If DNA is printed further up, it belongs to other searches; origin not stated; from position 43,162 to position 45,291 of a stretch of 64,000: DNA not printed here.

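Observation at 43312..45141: Adenylate/guanylate cyclase-Ser/Thr kinase fusion protein encoded inside the pilus/secretion locus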

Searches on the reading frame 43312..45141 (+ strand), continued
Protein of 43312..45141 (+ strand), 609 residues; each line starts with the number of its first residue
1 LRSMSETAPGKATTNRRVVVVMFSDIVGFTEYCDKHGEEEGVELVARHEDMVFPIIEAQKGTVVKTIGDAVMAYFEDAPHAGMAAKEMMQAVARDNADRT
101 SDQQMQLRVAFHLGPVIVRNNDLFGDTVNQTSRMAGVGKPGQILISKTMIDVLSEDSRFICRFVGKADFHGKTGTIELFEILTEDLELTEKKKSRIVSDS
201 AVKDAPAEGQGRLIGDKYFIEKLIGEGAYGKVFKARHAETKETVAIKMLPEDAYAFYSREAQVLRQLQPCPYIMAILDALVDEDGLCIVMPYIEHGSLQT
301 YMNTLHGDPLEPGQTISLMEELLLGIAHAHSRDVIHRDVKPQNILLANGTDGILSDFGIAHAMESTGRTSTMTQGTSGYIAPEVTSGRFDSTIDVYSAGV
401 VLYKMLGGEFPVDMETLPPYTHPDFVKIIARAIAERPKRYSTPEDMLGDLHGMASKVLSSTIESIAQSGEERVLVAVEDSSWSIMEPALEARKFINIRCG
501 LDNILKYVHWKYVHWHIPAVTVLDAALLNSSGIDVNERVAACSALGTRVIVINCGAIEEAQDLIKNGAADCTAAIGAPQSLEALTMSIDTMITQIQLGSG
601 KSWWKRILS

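Call 8: find_homologous_proteins(query=window:43321-45138:+, max_evalue=0.00001)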
Query window:43321-45138:+ (606 aa): 4121 proteins with E <= 0.00001 among 8000 candidates; the best 120 are listed.
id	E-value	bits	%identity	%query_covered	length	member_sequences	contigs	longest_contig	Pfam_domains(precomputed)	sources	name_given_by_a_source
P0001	0.0e+0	1327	98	100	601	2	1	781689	PF07714.24,PF00069.32,PF00211.26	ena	-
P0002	0.0e+0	1072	79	100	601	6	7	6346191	PF07714.24,PF00069.32,PF00211.26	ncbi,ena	-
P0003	0.0e+0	1063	79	98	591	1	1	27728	PF07714.24,PF00069.32,PF00211.26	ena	-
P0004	0.0e+0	1052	78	98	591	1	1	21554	PF07714.24,PF00069.32,PF00211.26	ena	-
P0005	0.0e+0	1052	78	98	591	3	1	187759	PF07714.24,PF00069.32,PF00211.26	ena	-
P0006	0.0e+0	1045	78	97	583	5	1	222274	PF07714.24,PF00069.32,PF00211.26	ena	-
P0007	0.0e+0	1044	77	98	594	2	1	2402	PF07714.24,PF00069.32,PF00211.26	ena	-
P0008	0.0e+0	1041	75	100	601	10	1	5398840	PF07714.24,PF00069.32,PF00211.26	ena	-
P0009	0.0e+0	1039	76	100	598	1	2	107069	PF07714.24,PF00069.32,PF00211.26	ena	-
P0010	8.0e-249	845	62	100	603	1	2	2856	PF07714.24,PF00069.32,PF00211.26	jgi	jgi:class 3 adenylate cyclase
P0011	9.1e-247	839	63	98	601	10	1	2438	PF07714.24,PF00069.32,PF00211.26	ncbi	-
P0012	3.2e-246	837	62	100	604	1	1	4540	PF07714.24,PF00069.32,PF00211.26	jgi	jgi:class 3 adenylate cyclase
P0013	1.7e-245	834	62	100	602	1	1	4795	PF07714.24,PF00069.32,PF00211.26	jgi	jgi:class 3 adenylate cyclase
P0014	4.7e-245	833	62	98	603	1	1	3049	PF07714.24,PF00069.32,PF00211.26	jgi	jgi:class 3 adenylate cyclase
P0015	1.0e-244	832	63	98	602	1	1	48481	PF07714.24,PF00069.32,PF00211.26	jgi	jgi:serine/threonine protein kinase/class 3 adenylate cyclase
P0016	1.1e-244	832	63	100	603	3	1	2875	PF07714.24,PF00069.32,PF00211.26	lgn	-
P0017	1.2e-244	832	61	99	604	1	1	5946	PF07714.24,PF00069.32,PF00211.26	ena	-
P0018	1.2e-244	832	62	99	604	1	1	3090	PF07714.24,PF00069.32,PF00211.26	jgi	jgi:serine/threonine protein kinase/class 3 adenylate cyclase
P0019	1.4e-244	831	62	100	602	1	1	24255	PF07714.24,PF00069.32,PF00211.26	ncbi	-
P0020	3.4e-244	830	61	100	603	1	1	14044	PF07714.24,PF00069.32,PF00211.26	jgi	jgi:class 3 adenylate cyclase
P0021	4.6e-244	830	61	100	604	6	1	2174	PF07714.24,PF00069.32,PF00211.26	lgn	-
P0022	5.0e-244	830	63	98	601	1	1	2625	PF07714.24,PF00069.32,PF00211.26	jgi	-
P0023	6.2e-244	829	62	98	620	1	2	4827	PF07714.24,PF00069.32,PF00211.26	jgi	jgi:serine/threonine protein kinase/class 3 adenylate cyclase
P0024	1.4e-243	828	62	100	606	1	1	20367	PF07714.24,PF00069.32,PF00211.26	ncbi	-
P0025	1.7e-243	828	63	97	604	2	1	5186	PF07714.24,PF00069.32,PF00211.26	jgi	jgi:class 3 adenylate cyclase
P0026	2.2e-243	828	61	100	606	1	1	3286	PF07714.24,PF00069.32,PF00211.26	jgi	jgi:class 3 adenylate cyclase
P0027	5.5e-243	826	61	100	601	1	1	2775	PF07714.24,PF00069.32,PF00211.26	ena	-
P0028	2.2e-242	824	61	100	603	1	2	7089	PF07714.24,PF00069.32,PF00211.26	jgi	jgi:serine/threonine protein kinase/class 3 adenylate cyclase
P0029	2.4e-242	824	62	100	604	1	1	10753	PF07714.24,PF00069.32,PF00211.26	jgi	jgi:serine/threonine protein kinase/class 3 adenylate cyclase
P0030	5.0e-242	823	62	98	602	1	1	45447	PF07714.24,PF00069.32,PF00211.26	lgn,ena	-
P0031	7.1e-242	823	61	100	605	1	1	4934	PF07714.24,PF00069.32,PF00211.26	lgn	-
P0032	4.2e-240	817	61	100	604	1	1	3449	PF07714.24,PF00069.32,PF00211.26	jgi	jgi:serine/threonine protein kinase/class 3 adenylate cyclase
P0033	1.2e-235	802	61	98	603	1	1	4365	PF07714.24,PF00069.32,PF00211.26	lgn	-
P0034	2.3e-232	791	61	97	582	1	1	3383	PF07714.24,PF00069.32,PF03109.23,PF00211.26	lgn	-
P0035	8.0e-232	789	58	100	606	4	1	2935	PF07714.24,PF00069.32,PF00211.26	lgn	-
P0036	6.0e-211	720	62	87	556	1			PF07714.24,PF00069.32,PF00211.26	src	-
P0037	1.4e-210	719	66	80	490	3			PF07714.24,PF00069.32,PF00211.26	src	-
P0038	5.9e-185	635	68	70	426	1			PF07714.24,PF00069.32,PF00211.26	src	-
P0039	1.4e-182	627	63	73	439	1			PF07714.24,PF00069.32,PF00211.26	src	-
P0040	1.6e-173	597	84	52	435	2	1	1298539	PF07714.24,PF00069.32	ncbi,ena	-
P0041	1.0e-168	581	67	64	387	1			PF07714.24,PF00069.32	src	-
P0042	5.4e-52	196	32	73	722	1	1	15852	PF07714.24,PF00069.32,PF03109.23,PF00211.26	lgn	-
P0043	9.1e-52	195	31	73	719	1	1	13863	PF07714.24,PF00069.32,PF03109.23,PF00211.26,PF01636.30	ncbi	-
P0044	1.6e-50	191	31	71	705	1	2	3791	PF14559.13,PF07714.24,PF00069.32,PF03109.23,PF13428.13,PF00211.26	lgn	-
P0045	1.1e-49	188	30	72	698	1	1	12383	PF07714.24,PF00069.32,PF03109.23,PF00211.26,PF01636.30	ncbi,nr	ncbi:MAG TPA: protein kinase [Terriglobales bacterium]|nr:protein kinase [Terriglobales bacterium]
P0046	6.8e-48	182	34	66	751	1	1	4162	PF07714.24,PF00069.32,PF00211.26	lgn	-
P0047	9.1e-48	182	34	32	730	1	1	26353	PF07714.24,PF00069.32,PF00211.26,PF01636.30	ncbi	-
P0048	9.5e-44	168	32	37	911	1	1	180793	PF06293.21,PF07714.24,PF00069.32,PF03109.23,PF14531.13,PF19960.7,PF17667.8,PF01636.30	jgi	jgi:serine/threonine protein kinase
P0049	4.8e-43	166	31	37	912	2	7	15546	PF06293.21,PF07714.24,PF00069.32,PF03109.23,PF14531.13,PF17667.8,PF01636.30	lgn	-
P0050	5.0e-42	163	31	42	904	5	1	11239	PF06293.21,PF07714.24,PF00069.32,PF03109.23,PF14531.13,PF01636.30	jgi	jgi:serine/threonine protein kinase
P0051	1.2e-41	161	32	38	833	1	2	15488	PF06293.21,PF07714.24,PF00069.32,PF03109.23,PF14531.13,PF01636.30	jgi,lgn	jgi:serine/threonine protein kinase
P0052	2.1e-41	161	29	45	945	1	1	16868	PF06293.21,PF07714.24,PF00069.32,PF03109.23,PF14531.13,PF01636.30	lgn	-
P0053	3.7e-41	160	28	43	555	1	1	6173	PF07714.24,PF00069.32,PF03109.23,PF14531.13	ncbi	-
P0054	7.6e-41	159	36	33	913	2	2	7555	PF06293.21,PF07714.24,PF00069.32,PF03109.23,PF14531.13,PF01636.30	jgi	jgi:serine/threonine protein kinase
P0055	1.4e-40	158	28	81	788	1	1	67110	PF07714.24,PF00069.32,PF03109.23,PF08308.18,PF00211.26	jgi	jgi:class 3 adenylate cyclase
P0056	1.7e-40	158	38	27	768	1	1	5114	PF07714.24,PF00069.32,PF03109.23,PF00211.26,PF01636.30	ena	-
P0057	9.0e-39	152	29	45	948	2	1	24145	PF06293.21,PF07714.24,PF00069.32,PF03109.23,PF14531.13,PF17667.8,PF01636.30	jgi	jgi:serine/threonine protein kinase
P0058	2.7e-38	150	29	43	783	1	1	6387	PF06293.21,PF07714.24,PF00069.32,PF03109.23,PF14531.13,PF01636.30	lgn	-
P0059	2.8e-38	150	30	37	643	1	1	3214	PF06293.21,PF07714.24,PF00069.32,PF03109.23,PF14531.13,PF17667.8,PF01636.30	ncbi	ncbi:MAG: protein kinase, partial [Anaerolineae bacterium]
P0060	4.1e-38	150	32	71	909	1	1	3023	PF07714.24,PF00069.32,PF00211.26,PF00072.31,PF01636.30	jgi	jgi:serine/threonine protein kinase/DNA-binding NarL/FixJ family response regulator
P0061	7.9e-38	149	33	33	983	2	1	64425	PF07714.24,PF00069.32,PF03109.23,PF14531.13,PF17667.8,PF01636.30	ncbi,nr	ncbi:protein kinase [Anaerolineales bacterium HSG6]|nr:protein kinase [Anaerolineales bacterium HSG6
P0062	2.5e-37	147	33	33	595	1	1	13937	PF06293.21,PF07714.24,PF00069.32,PF03109.23,PF14531.13,PF01636.30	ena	-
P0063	1.0e-36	145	29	47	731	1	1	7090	PF06293.21,PF07714.24,PF00069.32,PF03109.23,PF17667.8,PF01636.30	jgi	jgi:serine/threonine protein kinase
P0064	1.9e-36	144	37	27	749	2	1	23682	PF07714.24,PF00069.32,PF00211.26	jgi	jgi:serine/threonine protein kinase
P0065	3.4e-36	143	33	33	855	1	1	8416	PF06293.21,PF07714.24,PF00069.32,PF03109.23,PF14531.13,PF01636.30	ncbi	ncbi:MAG: serine/threonine-protein kinase [Chloroflexota bacterium]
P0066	4.4e-36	143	31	39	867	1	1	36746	PF06293.21,PF07714.24,PF00069.32,PF03109.23,PF14531.13,PF01636.30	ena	-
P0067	6.4e-36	143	32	35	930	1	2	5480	PF07714.24,PF00069.32,PF03109.23,PF14531.13,PF01636.30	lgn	-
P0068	8.2e-36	142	28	38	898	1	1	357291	PF07714.24,PF00069.32,PF03109.23,PF14531.13,PF01636.30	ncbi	-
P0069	1.5e-35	141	35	33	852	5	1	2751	PF06293.21,PF07714.24,PF00069.32,PF03109.23,PF14531.13,PF01636.30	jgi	jgi:serine/threonine protein kinase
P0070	6.0e-35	139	28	42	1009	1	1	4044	PF07714.24,PF00069.32,PF03109.23,PF17667.8,PF01636.30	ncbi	-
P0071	1.6e-34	138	33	34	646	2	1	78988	PF07714.24,PF00069.32,PF03109.23,PF14531.13,PF01636.30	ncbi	-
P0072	2.9e-34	137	29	42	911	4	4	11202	PF06293.21,PF07714.24,PF00069.32,PF03109.23,PF14531.13,PF01636.30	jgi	jgi:serine/threonine protein kinase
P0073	2.9e-33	134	29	38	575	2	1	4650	PF07714.24,PF00069.32,PF03109.23,PF14531.13,PF01163.29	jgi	jgi:serine/threonine protein kinase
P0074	3.5e-32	130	30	37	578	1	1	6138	PF07714.24,PF00069.32,PF03109.23,PF01163.29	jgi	jgi:serine/threonine-protein kinase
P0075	5.6e-32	130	33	32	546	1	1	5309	PF07714.24,PF00069.32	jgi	jgi:serine/threonine protein kinase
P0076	1.5e-31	128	29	43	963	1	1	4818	PF07714.24,PF00069.32,PF03109.23,PF13181.13,PF07719.24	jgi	jgi:serine/threonine protein kinase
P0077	1.8e-31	128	30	74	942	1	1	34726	PF07714.24,PF00069.32,PF03109.23,PF00211.26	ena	-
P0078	4.1e-31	127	27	37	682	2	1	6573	PF07714.24,PF00069.32,PF12330.15,PF03109.23,PF14531.13,PF01636.30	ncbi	-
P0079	2.5e-30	124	35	41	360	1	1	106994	PF07714.24,PF00069.32,PF03109.23,PF01636.30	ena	-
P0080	2.8e-30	124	29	44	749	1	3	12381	PF06293.21,PF07714.24,PF00069.32,PF01636.30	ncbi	-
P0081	4.8e-30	123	40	34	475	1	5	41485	PF07714.24,PF00069.32,PF03109.23,PF01636.30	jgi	jgi:eukaryotic-like serine/threonine-protein kinase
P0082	5.4e-30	123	32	36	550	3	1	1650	PF06293.21,PF07714.24,PF00069.32,PF03109.23,PF01636.30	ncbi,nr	ncbi:MAG TPA: serine/threonine-protein kinase, partial [Myxococcaceae bacterium]|nr:serine/threonine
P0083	6.2e-30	123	28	38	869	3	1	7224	PF06293.21,PF07714.24,PF00069.32,PF26549.1,PF03109.23,PF14531.13,PF07676.19,PF01636.30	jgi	-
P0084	1.1e-29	122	30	40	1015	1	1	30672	PF06293.21,PF07714.24,PF00069.32,PF03109.23,PF03781.23,PF14531.13,PF17667.8,PF01636.30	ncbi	-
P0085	1.2e-29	122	28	41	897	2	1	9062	PF07714.24,PF00069.32,PF03109.23,PF17667.8,PF01636.30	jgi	-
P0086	2.5e-29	121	37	37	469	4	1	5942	PF07714.24,PF00069.32,PF03109.23,PF01636.30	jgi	jgi:serine/threonine-protein kinase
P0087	2.9e-29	121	37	37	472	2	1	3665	PF07714.24,PF00069.32,PF03109.23,PF01636.30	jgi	jgi:eukaryotic-like serine/threonine-protein kinase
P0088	4.5e-29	120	39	34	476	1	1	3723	PF07714.24,PF00069.32,PF03109.23,PF01636.30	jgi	jgi:serine/threonine-protein kinase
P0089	6.4e-29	119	31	32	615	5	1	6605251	PF06293.21,PF07714.24,PF00069.32,PF03109.23,PF14531.13,PF17667.8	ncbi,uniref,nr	ncbi:serine/threonine-protein kinase/endoribonuclease IRE1-like isoform X2 [Daphnia pulex]|uniref:se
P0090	6.5e-29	119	38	34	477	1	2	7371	PF07714.24,PF00069.32,PF03109.23,PF01636.30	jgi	jgi:eukaryotic-like serine/threonine-protein kinase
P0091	6.6e-29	119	39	34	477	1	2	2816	PF07714.24,PF00069.32,PF03109.23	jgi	jgi:eukaryotic-like serine/threonine-protein kinase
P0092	7.8e-29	119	39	34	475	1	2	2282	PF07714.24,PF00069.32,PF03109.23,PF01636.30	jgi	jgi:serine/threonine-protein kinase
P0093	7.8e-29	119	39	34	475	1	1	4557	PF07714.24,PF00069.32,PF03109.23,PF01636.30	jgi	jgi:serine/threonine-protein kinase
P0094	1.1e-28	119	37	39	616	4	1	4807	PF07714.24,PF13431.13,PF00069.32,PF13414.13,PF00515.35,PF03109.23,PF13432.13,PF13428.13,PF07719.24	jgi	jgi:serine/threonine-protein kinase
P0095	1.2e-28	119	37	37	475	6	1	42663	PF07714.24,PF00069.32,PF03109.23,PF01636.30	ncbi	ncbi:MAG: protein kinase domain-containing protein [Gaiellaceae bacterium]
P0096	1.4e-28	118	39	34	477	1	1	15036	PF07714.24,PF00069.32,PF03109.23,PF01636.30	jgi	jgi:serine/threonine-protein kinase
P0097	2.8e-28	117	37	37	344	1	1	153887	PF07714.24,PF00069.32,PF03109.23,PF01636.30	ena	-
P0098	3.2e-28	117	38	37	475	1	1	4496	PF07714.24,PF00069.32,PF03109.23,PF14531.13,PF01636.30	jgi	jgi:eukaryotic-like serine/threonine-protein kinase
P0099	3.3e-28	117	27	37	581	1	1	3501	PF07714.24,PF00069.32,PF03109.23,PF14531.13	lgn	-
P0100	3.9e-28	117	38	37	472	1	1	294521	PF07714.24,PF00069.32,PF03109.23,PF01636.30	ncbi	ncbi:MAG: protein kinase [Actinomycetota bacterium]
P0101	4.4e-28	117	37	37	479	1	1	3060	PF07714.24,PF00069.32,PF03109.23,PF01636.30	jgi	jgi:serine/threonine protein kinase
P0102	4.5e-28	117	36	37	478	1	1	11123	PF07714.24,PF00069.32,PF03109.23,PF01636.30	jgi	jgi:serine/threonine protein kinase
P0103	4.7e-28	117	35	40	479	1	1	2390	PF07714.24,PF00069.32,PF03109.23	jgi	jgi:eukaryotic-like serine/threonine-protein kinase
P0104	4.9e-28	117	36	37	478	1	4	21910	PF07714.24,PF00069.32,PF03109.23,PF01636.30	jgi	jgi:serine/threonine protein kinase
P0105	5.1e-28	116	37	37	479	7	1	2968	PF07714.24,PF00069.32,PF03109.23,PF01636.30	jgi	jgi:serine/threonine protein kinase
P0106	5.5e-28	116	38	37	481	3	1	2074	PF07714.24,PF00069.32,PF03109.23,PF14531.13,PF01636.30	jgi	jgi:serine/threonine-protein kinase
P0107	5.7e-28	116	35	40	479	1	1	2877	PF07714.24,PF00069.32,PF03109.23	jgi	jgi:eukaryotic-like serine/threonine-protein kinase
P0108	6.2e-28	116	35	40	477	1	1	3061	PF07714.24,PF00069.32,PF03109.23,PF14531.13,PF01636.30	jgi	jgi:serine/threonine protein kinase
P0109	6.6e-28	116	37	37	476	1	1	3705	PF07714.24,PF00069.32,PF03109.23,PF14531.13,PF01636.30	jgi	jgi:predicted Ser/Thr protein kinase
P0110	7.0e-28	116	38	34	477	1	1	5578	PF07714.24,PF00069.32,PF03109.23,PF01636.30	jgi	jgi:eukaryotic-like serine/threonine-protein kinase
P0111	7.3e-28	116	34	44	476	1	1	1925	PF07714.24,PF00069.32,PF03109.23,PF01636.30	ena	-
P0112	9.0e-28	116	36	37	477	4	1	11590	PF07714.24,PF00069.32,PF03109.23,PF01636.30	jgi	jgi:serine/threonine protein kinase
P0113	9.8e-28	116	35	40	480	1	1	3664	PF07714.24,PF00069.32,PF03109.23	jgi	jgi:tRNA A-37 threonylcarbamoyl transferase component Bud32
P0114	9.9e-28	116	37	40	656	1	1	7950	PF07714.24,PF00069.32,PF03109.23,PF03793.25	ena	-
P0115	9.9e-28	116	36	37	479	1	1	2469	PF07714.24,PF00069.32,PF03109.23,PF01636.30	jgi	jgi:eukaryotic-like serine/threonine-protein kinase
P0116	1.1e-27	115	34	40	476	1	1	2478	PF07714.24,PF00069.32,PF03109.23,PF01636.30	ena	-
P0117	1.2e-27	115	37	37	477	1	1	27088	PF07714.24,PF00069.32,PF03109.23,PF01636.30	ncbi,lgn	-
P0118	1.2e-27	115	37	37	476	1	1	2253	PF07714.24,PF00069.32,PF03109.23,PF01636.30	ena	-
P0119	1.2e-27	115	38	34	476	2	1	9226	PF07714.24,PF00069.32,PF03109.23,PF01636.30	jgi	jgi:eukaryotic-like serine/threonine-protein kinase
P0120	1.2e-27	115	38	34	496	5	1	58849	PF07714.24,PF00069.32,PF03109.23,PF01636.30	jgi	jgi:eukaryotic-like serine/threonine-protein kinase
